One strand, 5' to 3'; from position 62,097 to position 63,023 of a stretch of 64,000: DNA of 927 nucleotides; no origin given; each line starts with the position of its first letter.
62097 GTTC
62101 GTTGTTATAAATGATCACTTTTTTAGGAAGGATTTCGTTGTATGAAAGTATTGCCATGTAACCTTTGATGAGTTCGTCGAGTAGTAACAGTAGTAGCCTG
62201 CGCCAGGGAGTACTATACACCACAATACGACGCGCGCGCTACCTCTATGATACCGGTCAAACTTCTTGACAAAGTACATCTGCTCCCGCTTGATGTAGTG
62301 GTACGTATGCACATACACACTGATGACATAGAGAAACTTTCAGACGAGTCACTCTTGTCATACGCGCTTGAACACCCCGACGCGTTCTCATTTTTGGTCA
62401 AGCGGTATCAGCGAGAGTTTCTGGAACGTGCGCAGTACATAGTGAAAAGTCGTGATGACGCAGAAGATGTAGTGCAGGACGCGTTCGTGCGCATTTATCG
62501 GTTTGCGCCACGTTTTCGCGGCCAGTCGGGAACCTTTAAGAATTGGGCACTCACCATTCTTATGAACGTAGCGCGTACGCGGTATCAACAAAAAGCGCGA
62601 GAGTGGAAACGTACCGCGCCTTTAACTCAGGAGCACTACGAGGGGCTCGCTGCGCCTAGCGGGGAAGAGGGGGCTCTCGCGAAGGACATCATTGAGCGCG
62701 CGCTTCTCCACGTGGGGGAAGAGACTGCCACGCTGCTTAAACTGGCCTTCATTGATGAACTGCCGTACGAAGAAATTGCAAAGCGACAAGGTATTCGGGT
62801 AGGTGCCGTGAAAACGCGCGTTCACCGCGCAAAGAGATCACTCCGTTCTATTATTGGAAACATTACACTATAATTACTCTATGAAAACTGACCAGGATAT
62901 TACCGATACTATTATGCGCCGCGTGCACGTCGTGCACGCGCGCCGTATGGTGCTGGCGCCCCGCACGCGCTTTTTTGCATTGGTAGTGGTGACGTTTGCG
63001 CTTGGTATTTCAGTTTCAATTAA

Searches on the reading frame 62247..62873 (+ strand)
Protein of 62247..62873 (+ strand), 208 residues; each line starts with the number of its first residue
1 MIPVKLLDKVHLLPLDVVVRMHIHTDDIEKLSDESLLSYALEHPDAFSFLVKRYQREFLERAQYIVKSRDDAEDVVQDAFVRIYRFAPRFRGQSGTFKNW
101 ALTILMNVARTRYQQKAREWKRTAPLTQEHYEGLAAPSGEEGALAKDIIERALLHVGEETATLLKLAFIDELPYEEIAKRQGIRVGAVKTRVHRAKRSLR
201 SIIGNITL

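Call 62: search_protein_families(library=pfam, proteins=[window:62247-62873:+], max_evalue=0.0001)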
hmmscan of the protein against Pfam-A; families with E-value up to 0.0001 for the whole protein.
window:62247-62873:+ (208 aa): 3 families
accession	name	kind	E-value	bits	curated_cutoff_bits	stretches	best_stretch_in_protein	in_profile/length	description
PF04542.20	Sigma70_r2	-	1.5e-14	54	24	1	50-118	1-70/71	Sigma-70 region 2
PF08281.18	Sigma70_r4_2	-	7e-12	45.2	25.7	1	147-199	2-54/54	Sigma-70, region 4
PF04545.22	Sigma70_r4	-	6.5e-07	29.2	24.1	1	157-200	6-49/50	Sigma-70, region 4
